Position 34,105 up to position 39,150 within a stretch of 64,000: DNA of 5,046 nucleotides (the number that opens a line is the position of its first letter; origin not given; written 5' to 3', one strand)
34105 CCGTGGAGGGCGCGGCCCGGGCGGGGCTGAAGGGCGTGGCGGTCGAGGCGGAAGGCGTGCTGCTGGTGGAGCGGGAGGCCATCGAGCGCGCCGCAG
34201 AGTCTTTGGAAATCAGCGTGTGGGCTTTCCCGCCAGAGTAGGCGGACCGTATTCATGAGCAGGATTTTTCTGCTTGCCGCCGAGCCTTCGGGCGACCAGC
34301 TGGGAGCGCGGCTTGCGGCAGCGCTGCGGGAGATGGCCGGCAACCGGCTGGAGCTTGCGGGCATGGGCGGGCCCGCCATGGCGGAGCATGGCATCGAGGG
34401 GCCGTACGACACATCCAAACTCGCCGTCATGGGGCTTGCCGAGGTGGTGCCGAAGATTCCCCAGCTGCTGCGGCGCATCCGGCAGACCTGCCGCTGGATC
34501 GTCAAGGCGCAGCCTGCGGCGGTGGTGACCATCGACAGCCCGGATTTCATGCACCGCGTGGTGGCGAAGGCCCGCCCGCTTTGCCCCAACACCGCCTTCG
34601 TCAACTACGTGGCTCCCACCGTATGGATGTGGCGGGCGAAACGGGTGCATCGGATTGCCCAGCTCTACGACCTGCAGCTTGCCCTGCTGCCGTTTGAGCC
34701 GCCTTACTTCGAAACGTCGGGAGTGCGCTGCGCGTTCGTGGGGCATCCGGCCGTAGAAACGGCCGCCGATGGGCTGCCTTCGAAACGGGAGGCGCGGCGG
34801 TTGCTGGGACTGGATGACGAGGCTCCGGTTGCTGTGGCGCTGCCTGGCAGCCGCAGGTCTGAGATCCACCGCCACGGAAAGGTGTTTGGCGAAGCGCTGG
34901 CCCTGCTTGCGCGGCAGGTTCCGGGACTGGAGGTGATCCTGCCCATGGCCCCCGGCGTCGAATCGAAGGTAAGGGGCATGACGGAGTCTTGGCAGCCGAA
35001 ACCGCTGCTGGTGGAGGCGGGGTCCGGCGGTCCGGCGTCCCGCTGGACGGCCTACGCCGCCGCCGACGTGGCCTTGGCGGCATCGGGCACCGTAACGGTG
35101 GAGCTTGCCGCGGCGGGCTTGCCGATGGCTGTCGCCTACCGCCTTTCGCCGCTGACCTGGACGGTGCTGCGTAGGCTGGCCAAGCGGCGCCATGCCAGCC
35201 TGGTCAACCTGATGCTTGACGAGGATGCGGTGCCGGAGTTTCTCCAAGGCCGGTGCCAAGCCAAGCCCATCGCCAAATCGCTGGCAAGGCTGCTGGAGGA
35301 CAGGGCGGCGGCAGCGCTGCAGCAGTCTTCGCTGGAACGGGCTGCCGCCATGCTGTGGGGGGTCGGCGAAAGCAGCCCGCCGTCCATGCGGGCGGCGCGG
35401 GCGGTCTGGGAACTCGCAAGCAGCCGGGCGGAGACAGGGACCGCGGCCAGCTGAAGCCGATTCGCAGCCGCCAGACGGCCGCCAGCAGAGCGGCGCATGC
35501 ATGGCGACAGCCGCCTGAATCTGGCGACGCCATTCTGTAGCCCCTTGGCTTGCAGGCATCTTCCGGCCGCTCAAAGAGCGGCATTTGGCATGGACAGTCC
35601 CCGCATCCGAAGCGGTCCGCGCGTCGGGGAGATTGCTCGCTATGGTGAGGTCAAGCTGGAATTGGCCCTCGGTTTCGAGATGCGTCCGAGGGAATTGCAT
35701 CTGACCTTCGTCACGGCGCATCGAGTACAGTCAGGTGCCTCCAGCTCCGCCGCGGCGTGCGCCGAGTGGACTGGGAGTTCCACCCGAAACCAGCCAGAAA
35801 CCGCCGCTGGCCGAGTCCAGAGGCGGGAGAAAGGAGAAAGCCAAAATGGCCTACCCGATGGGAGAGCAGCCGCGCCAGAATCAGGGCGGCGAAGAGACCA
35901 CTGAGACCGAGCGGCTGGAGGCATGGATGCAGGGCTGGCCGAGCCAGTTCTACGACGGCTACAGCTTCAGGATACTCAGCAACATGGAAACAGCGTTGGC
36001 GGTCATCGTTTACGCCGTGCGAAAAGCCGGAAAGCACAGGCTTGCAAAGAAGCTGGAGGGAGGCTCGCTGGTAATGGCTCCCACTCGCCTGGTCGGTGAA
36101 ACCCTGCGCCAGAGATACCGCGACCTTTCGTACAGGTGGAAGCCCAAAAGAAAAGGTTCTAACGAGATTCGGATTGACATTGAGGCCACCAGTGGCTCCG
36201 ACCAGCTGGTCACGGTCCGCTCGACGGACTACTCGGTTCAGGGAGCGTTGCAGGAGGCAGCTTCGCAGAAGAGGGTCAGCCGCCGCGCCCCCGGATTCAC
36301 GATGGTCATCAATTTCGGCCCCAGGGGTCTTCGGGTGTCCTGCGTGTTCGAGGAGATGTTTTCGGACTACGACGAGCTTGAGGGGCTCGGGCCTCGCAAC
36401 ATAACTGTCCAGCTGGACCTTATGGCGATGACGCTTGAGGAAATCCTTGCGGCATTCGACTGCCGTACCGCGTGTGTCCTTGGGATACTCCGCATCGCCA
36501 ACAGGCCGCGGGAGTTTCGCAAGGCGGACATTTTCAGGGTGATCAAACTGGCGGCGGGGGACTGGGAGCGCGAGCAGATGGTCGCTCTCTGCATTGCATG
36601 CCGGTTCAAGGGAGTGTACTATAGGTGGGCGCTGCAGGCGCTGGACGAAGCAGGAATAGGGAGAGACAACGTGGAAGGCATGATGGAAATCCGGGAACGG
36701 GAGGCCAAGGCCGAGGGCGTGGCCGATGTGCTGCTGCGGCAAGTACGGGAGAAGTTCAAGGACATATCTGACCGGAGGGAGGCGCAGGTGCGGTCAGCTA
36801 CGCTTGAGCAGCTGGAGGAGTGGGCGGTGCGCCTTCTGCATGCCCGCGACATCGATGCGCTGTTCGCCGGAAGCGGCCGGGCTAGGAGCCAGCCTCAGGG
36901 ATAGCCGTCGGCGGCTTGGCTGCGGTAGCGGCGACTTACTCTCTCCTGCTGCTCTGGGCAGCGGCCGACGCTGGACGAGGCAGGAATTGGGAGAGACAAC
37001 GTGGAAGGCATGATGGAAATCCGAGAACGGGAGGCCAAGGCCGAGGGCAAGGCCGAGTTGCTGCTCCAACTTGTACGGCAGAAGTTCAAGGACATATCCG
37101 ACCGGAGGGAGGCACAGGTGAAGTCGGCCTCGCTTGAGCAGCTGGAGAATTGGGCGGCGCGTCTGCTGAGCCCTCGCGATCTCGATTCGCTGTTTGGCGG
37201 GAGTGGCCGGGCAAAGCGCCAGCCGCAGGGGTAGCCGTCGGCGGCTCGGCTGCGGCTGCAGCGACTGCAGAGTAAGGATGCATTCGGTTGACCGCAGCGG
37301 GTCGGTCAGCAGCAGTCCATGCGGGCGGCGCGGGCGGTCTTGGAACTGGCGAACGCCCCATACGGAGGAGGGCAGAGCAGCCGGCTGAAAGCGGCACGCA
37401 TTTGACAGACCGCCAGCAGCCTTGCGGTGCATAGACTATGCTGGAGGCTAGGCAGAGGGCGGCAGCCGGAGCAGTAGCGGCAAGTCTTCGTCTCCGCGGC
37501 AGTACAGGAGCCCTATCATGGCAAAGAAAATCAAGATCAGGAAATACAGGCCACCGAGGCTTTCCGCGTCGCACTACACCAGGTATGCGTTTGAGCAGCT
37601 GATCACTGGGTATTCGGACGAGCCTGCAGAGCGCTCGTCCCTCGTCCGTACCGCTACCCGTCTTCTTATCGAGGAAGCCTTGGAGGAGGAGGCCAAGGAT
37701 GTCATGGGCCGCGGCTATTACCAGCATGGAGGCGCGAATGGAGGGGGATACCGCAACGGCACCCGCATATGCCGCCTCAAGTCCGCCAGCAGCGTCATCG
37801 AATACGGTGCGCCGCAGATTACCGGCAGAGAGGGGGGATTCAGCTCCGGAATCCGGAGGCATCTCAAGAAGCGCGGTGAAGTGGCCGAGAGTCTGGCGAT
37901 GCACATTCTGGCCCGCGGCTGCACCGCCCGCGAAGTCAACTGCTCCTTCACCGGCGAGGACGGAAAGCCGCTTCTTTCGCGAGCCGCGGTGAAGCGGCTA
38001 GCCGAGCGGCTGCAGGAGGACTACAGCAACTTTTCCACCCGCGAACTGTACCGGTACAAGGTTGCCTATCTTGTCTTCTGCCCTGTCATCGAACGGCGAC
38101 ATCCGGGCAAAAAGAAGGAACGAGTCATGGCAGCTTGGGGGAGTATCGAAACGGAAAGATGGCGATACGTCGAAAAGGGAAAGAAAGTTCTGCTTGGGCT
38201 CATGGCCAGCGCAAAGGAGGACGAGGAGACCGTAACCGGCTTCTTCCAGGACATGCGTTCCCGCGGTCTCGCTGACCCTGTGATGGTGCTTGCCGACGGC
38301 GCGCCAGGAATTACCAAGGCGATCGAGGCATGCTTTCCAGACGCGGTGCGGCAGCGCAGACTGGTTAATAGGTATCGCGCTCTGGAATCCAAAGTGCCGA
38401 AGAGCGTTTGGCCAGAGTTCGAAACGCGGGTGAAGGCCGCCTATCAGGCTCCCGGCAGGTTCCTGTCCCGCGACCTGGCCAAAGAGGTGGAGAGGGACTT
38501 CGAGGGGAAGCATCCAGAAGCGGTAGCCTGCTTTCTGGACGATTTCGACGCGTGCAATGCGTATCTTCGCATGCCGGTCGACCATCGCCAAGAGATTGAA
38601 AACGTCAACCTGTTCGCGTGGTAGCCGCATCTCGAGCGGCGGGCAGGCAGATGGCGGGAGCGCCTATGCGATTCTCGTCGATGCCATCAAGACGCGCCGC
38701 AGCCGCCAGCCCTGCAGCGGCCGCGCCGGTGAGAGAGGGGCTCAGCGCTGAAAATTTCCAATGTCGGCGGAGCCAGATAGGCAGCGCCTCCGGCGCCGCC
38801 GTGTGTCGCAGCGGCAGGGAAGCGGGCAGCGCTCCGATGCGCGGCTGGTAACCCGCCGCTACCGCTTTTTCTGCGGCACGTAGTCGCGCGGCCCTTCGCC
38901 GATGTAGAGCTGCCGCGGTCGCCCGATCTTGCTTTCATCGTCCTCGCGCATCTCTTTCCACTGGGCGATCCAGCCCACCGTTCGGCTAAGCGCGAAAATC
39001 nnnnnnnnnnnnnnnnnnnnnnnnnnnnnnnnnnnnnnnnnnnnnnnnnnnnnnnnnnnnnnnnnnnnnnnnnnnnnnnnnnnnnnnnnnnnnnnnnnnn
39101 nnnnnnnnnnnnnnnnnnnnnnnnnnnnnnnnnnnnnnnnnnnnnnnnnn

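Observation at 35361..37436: Locus B is bracketed by imperfect ~140-bp direct repeats that duplicate the 3' end of lpxB (att-like or recombination scar)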

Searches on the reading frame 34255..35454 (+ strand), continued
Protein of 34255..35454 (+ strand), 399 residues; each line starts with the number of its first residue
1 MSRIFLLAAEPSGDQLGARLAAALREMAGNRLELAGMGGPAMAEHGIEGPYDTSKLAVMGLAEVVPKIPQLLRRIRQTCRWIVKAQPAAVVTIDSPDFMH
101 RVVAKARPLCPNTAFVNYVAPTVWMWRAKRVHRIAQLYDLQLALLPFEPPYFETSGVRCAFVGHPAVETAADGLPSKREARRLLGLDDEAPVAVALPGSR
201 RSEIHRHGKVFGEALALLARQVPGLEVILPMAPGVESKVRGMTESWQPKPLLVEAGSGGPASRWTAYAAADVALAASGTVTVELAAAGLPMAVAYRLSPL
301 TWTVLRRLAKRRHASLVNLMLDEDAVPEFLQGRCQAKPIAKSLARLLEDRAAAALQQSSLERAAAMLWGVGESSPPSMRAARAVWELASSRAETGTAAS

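Call 40: list_cluster_members(proteins=[P0001, P0121, P0002])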
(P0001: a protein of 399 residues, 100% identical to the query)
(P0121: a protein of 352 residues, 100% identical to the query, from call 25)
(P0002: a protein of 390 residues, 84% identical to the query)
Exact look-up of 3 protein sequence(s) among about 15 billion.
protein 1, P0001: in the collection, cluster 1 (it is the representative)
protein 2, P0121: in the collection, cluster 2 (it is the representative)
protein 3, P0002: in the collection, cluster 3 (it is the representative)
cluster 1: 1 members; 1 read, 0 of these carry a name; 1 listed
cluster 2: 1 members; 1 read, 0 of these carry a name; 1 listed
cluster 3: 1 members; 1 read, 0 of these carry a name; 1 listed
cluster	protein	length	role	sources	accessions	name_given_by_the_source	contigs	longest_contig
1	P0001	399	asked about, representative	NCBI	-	-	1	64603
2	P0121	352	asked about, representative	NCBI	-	-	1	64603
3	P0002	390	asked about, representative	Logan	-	-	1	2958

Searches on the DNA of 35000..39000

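Call 52: search_rna_families(source=window, start=35000, end=39000, threshold=evalue, max_evalue=0.1)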
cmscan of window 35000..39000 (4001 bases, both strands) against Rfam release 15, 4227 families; matches with E-value up to 0.1: 0.
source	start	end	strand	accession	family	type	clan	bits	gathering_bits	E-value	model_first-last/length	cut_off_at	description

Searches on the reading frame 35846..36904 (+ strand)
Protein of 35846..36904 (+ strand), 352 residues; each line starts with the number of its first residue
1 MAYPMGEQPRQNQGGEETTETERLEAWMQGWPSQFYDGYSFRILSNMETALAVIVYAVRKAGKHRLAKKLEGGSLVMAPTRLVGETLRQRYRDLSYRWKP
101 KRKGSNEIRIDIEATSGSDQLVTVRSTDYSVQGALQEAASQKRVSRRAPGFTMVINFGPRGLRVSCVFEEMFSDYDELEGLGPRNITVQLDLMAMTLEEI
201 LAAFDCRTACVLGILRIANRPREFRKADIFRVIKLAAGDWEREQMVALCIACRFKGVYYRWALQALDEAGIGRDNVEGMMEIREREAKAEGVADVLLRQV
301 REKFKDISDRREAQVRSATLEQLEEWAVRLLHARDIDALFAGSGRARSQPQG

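Call 5: search_protein_families(library=pfam, proteins=[window:35846-36904:+], max_evalue=0.01)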
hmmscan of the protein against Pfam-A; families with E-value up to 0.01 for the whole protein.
window:35846-36904:+ (352 aa): 2 families
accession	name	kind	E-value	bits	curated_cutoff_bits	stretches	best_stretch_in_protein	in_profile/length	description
PF14261.11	DUF4351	-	4.1e-06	27.2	25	1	286-339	2-55/59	Domain of unknown function (DUF4351)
PF04754.18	Transposase_31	-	0.0007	19.7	21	1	66-216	29-174/203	Putative transposase, YhgA-like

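Call 25: find_homologous_proteins(query=window:35846-36904:+, max_evalue=0.00001)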
Query window:35846-36904:+ (352 aa): 1 proteins with E <= 0.00001 among 5305 candidates.
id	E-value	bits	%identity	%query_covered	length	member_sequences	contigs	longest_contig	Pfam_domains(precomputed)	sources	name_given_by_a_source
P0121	2.5e-230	781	100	100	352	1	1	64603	PF14261.12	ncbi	-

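Call 32: search_protein_representatives(alignment_id=A3)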
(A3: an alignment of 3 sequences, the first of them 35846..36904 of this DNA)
Query: 3 sequences, 343 profile positions. Proteins with E-value up to 0.001 (for the whole library): 2773; up to 1e-10: 148; up to 1e-30: 8. The best 150 are listed.
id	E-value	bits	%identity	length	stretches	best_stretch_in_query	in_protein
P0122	4.3e-160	549.1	-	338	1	5-339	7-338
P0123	4.9e-159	545.7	-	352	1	1-343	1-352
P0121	7.2e-147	505.6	-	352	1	1-343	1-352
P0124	2.2e-54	201.5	-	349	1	28-336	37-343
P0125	1.4e-44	169.3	-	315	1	30-336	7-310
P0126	1.3e-42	162.8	-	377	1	15-260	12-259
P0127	3.8e-41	158.0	-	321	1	71-342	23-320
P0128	1.6e-39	152.6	-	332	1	26-342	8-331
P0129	1.0e-29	120.4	-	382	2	274-343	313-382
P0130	3.3e-28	115.5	-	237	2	263-332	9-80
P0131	6.1e-24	101.4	-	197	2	276-340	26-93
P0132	6.4e-24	101.4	-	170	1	180-336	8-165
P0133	6.4e-23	98.1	-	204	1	29-223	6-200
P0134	4.0e-20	88.9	-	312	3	274-332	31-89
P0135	5.3e-20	88.5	-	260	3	272-331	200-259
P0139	6.5e-19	84.9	-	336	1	29-336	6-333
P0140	1.3e-18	84.0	-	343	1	26-336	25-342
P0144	1.6e-17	80.4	-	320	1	31-333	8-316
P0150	4.1e-16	75.7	-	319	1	22-333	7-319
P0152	4.3e-16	75.6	-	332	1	33-332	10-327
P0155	1.2e-15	74.1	-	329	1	26-334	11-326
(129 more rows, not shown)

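Call 56: search_protein_families(library=ncbifam, proteins=[window:35846-36904:+], max_evalue=0.01)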
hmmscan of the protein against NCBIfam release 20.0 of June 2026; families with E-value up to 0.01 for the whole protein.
window:35846-36904:+ (352 aa): 0 families

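Call 57: search_protein_families(library=pfam, proteins=[P0124, P0125, P0127, P0128, P0139, P0140, P0144, P0150, P0152, P0155], max_evalue=0.001)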
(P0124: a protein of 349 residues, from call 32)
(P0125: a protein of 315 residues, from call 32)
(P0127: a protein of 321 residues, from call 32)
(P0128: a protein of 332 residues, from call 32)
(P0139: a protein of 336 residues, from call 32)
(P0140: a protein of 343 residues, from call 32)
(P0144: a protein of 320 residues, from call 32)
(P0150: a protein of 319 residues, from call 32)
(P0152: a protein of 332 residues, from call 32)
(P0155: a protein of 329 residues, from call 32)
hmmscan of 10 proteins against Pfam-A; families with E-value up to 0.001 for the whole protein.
P0124 (349 aa): 1 family
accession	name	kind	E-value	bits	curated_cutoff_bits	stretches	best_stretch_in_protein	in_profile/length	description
PF04754.18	Transposase_31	-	9.6e-05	22.5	21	1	104-213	66-172/203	Putative transposase, YhgA-like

P0125 (315 aa): 1 family
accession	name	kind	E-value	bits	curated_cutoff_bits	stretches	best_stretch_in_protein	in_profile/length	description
PF04754.18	Transposase_31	-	7.6e-05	22.8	21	1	7-178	2-170/203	Putative transposase, YhgA-like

P0127 (321 aa): 0 families

P0128 (332 aa): 0 families

P0139 (336 aa): 0 families

P0140 (343 aa): 1 family
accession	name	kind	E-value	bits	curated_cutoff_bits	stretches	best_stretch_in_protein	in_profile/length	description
PF04754.18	Transposase_31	-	3.5e-31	108.8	21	1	28-207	1-174/203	Putative transposase, YhgA-like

P0144 (320 aa): 2 families
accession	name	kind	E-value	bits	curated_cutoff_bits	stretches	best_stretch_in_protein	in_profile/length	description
PF04754.18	Transposase_31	-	1.4e-44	152.5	21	1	7-193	2-180/203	Putative transposase, YhgA-like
PF14261.11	DUF4351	-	2.8e-06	27.7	25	1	260-311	2-53/59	Domain of unknown function (DUF4351)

P0150 (319 aa): 2 families
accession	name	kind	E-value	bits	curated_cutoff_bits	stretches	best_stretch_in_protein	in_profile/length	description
PF04754.18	Transposase_31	-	0.00062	19.8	21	1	12-188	3-164/203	Putative transposase, YhgA-like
PF14261.11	DUF4351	-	0.0008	19.9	25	0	263-305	2-44/59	Domain of unknown function (DUF4351)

P0152 (332 aa): 1 family
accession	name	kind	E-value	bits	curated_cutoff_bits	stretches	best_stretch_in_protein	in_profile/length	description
PF04754.18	Transposase_31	-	1.8e-31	109.8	21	1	7-193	2-182/203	Putative transposase, YhgA-like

P0155 (329 aa): 2 families
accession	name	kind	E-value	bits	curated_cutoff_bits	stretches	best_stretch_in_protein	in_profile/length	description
PF04754.18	Transposase_31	-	7.7e-41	140.4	21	1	15-210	2-192/203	Putative transposase, YhgA-like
PF14261.11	DUF4351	-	5.2e-09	36.5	25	1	269-319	2-52/59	Domain of unknown function (DUF4351)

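Call 72: find_encoding_contigs(protein=P0124, flank=5000, max_places=4)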
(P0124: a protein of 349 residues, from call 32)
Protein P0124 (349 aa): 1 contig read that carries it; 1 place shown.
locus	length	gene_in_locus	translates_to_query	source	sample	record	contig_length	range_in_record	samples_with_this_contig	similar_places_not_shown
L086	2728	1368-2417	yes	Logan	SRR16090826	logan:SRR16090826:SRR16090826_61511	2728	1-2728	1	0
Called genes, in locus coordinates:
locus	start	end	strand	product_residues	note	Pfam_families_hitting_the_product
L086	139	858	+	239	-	PF11249:DUF3047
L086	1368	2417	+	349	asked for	-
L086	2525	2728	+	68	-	?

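Call 73: find_encoding_contigs(protein=P0125, flank=6000, max_places=4)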
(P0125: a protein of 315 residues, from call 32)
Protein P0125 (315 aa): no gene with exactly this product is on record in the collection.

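Call 74: find_encoding_contigs(protein=P0128, flank=6000, max_places=4)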
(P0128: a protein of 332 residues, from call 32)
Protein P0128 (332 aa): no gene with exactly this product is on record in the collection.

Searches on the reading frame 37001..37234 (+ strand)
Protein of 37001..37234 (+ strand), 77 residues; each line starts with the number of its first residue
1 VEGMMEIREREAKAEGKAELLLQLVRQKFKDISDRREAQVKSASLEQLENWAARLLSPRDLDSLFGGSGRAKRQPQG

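Call 5: search_protein_families(library=pfam, proteins=[window:37001-37234:+], max_evalue=0.01)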
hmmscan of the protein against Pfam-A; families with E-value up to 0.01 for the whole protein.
window:37001-37234:+ (77 aa): 1 family
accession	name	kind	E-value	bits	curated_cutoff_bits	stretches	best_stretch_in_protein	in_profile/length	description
PF14261.11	DUF4351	-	3e-08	34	25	1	11-64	2-55/59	Domain of unknown function (DUF4351)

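Call 55: search_solved_structures(query=window:37001-37234:+, max_evalue=1, show_alignments=1)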
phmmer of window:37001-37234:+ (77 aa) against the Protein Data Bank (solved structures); distinct sequences matched with E-value up to 1: 1.
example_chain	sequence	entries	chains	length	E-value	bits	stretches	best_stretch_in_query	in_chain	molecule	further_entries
1vek_A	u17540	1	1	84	0.68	13.8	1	10-67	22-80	ubiquitin-specific protease 14, putative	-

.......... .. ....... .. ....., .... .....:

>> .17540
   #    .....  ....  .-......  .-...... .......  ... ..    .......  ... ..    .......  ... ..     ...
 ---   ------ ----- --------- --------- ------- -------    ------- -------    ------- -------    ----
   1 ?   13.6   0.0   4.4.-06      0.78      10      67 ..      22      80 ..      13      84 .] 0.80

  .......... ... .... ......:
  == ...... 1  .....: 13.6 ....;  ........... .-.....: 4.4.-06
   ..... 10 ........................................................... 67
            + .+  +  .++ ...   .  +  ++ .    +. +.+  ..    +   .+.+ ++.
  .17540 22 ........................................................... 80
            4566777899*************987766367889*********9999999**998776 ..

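Call 56: search_protein_families(library=ncbifam, proteins=[window:37001-37234:+], max_evalue=0.01)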
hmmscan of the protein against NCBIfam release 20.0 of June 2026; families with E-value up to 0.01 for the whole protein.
window:37001-37234:+ (77 aa): 0 families

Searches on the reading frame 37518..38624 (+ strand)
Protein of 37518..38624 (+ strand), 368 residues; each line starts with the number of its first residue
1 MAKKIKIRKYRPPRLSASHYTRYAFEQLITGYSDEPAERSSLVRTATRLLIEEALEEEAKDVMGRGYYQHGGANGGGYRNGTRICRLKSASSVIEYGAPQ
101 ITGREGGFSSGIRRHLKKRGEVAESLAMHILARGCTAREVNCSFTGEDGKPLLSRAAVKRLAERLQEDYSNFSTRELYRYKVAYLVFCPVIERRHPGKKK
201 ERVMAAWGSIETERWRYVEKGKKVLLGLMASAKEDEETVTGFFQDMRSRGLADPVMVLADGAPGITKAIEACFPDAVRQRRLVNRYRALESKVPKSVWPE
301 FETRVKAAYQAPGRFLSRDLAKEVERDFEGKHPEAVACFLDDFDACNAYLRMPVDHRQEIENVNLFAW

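Call 5: search_protein_families(library=pfam, proteins=[window:37518-38624:+], max_evalue=0.01)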
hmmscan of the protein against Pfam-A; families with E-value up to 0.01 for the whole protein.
window:37518-38624:+ (368 aa): 1 family
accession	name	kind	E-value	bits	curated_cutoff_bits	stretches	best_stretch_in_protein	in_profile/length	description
PF00872.24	Transposase_mut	-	3.1e-35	122.2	21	1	39-365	22-337/379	Transposase, Mutator family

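Call 56: search_protein_families(library=ncbifam, proteins=[window:37518-38624:+], max_evalue=0.01)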
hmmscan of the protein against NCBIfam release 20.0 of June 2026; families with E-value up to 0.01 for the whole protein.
window:37518-38624:+ (368 aa): 2 families
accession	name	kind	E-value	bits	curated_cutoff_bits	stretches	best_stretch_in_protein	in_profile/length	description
NF033543.2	transpos_IS256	equivalog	9.5e-42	143.2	150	1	61-364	3-301/338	IS256 family transposase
NF033544.1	transpos_IS1249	exception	0.00042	19.6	300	1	251-288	139-176/382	IS1249 family transposase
